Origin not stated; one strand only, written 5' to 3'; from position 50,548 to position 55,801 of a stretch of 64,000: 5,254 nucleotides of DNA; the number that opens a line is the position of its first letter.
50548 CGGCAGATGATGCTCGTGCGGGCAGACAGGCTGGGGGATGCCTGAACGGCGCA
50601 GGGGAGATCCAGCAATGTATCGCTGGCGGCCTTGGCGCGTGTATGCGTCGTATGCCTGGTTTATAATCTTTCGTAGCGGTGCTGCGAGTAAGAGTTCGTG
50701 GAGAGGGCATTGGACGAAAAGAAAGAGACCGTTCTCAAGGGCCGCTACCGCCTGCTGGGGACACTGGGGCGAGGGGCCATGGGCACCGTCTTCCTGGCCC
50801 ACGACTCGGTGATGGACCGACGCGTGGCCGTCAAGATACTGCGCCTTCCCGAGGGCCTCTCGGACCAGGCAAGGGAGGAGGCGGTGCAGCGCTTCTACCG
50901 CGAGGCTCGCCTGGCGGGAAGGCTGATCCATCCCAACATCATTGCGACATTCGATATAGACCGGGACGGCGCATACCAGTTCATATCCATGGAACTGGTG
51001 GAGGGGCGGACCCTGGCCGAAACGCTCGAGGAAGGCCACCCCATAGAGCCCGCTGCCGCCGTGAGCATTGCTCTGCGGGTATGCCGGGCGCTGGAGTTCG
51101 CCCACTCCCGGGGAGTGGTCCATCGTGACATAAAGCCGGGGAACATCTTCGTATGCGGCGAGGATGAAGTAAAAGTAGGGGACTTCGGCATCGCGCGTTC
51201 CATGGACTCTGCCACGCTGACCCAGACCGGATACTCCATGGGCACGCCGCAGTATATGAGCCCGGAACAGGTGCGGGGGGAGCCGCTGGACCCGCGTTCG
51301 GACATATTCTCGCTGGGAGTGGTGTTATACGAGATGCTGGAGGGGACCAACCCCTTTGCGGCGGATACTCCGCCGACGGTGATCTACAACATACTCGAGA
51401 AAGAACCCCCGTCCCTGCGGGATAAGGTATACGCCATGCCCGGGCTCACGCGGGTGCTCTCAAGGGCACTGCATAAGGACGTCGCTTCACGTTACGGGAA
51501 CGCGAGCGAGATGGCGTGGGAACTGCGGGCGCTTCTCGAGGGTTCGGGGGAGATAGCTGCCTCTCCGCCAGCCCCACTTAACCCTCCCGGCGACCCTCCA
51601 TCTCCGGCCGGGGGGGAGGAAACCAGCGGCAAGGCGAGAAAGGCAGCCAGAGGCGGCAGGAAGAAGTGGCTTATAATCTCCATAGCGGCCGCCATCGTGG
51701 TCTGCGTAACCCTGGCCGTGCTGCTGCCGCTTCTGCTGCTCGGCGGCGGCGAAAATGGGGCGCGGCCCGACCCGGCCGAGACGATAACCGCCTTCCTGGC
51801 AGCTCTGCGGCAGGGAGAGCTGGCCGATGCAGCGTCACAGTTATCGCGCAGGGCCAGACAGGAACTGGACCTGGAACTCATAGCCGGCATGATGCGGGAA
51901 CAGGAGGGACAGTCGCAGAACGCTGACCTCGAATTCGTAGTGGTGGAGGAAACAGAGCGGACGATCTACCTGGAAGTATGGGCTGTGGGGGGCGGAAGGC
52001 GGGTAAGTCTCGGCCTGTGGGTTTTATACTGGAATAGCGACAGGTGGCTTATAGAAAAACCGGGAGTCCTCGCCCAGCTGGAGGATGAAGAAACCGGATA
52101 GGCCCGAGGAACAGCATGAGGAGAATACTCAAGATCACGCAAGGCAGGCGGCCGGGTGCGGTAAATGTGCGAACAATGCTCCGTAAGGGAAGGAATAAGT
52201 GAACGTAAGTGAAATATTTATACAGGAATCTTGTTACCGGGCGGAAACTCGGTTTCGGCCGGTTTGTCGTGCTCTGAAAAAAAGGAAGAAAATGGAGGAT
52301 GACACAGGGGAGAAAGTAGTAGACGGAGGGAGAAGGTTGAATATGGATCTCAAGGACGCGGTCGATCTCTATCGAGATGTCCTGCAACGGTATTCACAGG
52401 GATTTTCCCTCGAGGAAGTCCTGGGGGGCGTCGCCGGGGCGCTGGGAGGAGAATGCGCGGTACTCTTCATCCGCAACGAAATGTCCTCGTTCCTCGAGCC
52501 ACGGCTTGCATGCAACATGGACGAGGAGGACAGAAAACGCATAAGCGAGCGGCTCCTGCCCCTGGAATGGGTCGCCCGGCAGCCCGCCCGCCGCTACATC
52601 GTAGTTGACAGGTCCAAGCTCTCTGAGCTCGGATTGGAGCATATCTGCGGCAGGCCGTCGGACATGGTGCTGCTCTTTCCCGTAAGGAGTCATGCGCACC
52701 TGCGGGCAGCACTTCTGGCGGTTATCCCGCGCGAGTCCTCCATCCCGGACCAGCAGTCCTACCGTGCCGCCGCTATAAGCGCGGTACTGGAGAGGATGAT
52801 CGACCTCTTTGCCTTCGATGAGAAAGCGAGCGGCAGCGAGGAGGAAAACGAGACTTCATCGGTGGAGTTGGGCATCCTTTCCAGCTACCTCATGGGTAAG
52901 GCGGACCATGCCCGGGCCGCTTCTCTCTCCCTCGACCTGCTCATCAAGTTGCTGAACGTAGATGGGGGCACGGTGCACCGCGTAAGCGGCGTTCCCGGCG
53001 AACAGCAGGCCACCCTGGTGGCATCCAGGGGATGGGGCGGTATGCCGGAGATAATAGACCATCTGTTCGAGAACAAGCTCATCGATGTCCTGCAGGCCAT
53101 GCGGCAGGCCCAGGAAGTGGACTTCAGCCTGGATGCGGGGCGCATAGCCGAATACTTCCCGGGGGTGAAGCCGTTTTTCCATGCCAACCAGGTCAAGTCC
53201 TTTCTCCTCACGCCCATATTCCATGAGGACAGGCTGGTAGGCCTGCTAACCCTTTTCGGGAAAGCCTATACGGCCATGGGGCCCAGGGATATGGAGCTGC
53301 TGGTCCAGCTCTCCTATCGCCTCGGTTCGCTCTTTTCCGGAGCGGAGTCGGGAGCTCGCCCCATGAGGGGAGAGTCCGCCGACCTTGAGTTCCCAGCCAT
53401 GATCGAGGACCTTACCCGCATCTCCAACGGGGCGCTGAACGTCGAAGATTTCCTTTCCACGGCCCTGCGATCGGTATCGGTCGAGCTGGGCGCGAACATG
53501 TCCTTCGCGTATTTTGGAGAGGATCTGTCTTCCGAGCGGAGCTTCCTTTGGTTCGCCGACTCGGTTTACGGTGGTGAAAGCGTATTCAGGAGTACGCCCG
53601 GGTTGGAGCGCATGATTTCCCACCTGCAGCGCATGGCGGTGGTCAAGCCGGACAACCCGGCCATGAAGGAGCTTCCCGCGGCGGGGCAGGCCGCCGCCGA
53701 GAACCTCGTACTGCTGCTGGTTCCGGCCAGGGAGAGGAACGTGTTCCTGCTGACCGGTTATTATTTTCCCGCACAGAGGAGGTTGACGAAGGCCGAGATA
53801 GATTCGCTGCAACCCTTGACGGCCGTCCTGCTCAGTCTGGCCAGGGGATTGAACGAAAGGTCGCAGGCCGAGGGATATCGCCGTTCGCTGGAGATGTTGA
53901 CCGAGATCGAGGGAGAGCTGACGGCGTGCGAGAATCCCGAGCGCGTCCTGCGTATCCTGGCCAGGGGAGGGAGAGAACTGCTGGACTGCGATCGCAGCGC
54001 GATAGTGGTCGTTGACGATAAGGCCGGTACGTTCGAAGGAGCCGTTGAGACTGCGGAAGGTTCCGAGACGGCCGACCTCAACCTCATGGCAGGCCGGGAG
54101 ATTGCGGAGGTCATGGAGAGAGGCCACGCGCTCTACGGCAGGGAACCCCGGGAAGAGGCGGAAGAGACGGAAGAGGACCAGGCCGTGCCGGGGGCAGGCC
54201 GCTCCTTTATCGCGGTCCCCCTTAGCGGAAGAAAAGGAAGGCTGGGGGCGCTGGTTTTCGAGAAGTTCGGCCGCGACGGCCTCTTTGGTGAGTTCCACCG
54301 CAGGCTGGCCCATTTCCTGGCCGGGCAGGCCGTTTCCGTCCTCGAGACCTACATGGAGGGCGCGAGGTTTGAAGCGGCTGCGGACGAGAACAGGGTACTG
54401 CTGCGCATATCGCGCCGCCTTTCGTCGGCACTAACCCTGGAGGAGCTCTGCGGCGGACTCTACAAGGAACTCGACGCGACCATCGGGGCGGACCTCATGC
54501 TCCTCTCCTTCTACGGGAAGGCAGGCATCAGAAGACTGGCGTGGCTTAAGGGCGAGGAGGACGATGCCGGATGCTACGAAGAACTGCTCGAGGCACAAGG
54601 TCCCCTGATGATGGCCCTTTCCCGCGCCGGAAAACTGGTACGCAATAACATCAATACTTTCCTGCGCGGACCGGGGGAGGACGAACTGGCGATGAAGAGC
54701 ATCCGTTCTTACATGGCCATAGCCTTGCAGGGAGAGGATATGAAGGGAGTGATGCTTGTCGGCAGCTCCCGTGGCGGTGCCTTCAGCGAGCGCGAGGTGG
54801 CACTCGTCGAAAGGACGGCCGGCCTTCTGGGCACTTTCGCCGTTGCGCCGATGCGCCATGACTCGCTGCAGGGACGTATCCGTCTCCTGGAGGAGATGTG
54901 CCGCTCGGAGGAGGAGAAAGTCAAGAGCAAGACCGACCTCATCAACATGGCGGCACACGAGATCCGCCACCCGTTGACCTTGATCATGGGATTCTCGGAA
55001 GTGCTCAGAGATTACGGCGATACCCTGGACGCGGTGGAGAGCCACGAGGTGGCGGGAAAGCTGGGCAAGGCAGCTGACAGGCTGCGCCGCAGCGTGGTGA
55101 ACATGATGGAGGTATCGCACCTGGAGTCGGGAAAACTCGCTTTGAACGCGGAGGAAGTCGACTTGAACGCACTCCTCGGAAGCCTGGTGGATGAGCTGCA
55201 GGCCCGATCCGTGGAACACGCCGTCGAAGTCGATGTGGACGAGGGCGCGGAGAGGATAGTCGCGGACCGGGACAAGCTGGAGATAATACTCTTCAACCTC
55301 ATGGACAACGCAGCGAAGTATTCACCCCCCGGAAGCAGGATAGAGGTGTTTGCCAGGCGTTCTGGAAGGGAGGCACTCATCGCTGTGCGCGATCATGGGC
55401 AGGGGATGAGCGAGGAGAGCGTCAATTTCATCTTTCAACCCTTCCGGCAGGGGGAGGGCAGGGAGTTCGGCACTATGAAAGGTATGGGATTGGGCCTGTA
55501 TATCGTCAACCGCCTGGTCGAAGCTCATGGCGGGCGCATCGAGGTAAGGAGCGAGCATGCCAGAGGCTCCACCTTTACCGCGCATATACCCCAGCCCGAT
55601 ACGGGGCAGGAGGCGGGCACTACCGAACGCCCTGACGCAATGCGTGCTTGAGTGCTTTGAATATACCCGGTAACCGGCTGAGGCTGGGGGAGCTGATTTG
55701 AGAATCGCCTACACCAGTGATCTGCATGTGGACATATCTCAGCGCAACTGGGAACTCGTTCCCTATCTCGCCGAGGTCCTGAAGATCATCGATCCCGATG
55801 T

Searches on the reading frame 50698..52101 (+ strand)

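Call 23: search_protein_families(library=pfam, proteins=[window:50698-52101:+], max_evalue=0.001)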
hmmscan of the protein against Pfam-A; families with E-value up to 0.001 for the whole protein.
window:50698-52101:+ (467 aa): 3 families
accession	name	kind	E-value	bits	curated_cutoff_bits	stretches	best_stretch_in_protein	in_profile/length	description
PF00069.31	Pkinase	-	1.2e-50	172.8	31.7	1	17-267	1-253/263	Protein kinase domain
PF07714.23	PK_Tyr_Ser-Thr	-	1.1e-34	120.4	23.1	1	21-265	5-248/258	Protein tyrosine and serine/threonine kinase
PF03109.22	ABC1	-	0.00015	21.4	22.9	1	96-173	145-221/244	ABC1 atypical kinase-like domain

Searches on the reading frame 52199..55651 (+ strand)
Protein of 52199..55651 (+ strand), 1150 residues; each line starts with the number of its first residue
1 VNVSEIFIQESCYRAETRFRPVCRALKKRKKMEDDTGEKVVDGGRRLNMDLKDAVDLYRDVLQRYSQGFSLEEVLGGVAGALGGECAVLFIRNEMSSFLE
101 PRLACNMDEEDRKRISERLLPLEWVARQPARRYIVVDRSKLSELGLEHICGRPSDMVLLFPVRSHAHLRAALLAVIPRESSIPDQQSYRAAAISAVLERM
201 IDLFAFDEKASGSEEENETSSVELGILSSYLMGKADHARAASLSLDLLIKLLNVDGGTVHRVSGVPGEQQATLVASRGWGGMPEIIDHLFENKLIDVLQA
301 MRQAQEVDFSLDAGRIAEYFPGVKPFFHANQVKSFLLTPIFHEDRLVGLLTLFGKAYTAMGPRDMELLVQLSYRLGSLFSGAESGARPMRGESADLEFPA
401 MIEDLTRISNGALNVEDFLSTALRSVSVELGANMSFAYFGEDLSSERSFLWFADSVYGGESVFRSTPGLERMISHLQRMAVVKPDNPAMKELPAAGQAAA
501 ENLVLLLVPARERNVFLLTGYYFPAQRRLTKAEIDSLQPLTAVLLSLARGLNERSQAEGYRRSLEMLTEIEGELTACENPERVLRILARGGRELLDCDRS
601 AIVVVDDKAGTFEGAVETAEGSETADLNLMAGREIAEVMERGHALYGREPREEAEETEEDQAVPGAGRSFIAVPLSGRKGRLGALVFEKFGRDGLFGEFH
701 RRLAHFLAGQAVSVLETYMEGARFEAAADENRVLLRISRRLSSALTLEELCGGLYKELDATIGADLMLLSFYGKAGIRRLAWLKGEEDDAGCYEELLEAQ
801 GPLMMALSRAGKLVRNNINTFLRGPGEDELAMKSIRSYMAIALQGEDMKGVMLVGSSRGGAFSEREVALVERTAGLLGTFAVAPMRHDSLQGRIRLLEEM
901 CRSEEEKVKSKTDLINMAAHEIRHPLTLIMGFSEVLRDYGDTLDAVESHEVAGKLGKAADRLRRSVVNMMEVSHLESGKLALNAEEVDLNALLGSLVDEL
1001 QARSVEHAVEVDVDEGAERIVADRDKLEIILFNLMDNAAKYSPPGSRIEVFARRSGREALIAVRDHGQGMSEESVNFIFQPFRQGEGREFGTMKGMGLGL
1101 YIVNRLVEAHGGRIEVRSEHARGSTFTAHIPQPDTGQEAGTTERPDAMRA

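Call 23: search_protein_families(library=pfam, proteins=[window:52199-55651:+], max_evalue=0.001)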
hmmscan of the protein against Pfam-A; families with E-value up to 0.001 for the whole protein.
window:52199-55651:+ (1150 aa): 5 families
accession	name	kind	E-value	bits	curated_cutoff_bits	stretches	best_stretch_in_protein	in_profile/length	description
PF02518.31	HATPase_c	-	2.6e-26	92.7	26.4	1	1023-1133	2-110/111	Histidine kinase-, DNA gyrase B-, and HSP90-like ATPase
PF13185.12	GAF_2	-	3.6e-24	86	28.6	3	578-716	2-136/136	GAF domain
PF01590.32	GAF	-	1e-16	62.1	22.4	1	242-376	7-130/133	GAF domain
PF13492.12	GAF_3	-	4.2e-16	60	27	1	580-716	2-128/129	GAF domain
PF00512.31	HisKA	-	1.4e-10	41.5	26.9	1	911-978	2-66/66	His Kinase A (phospho-acceptor) domain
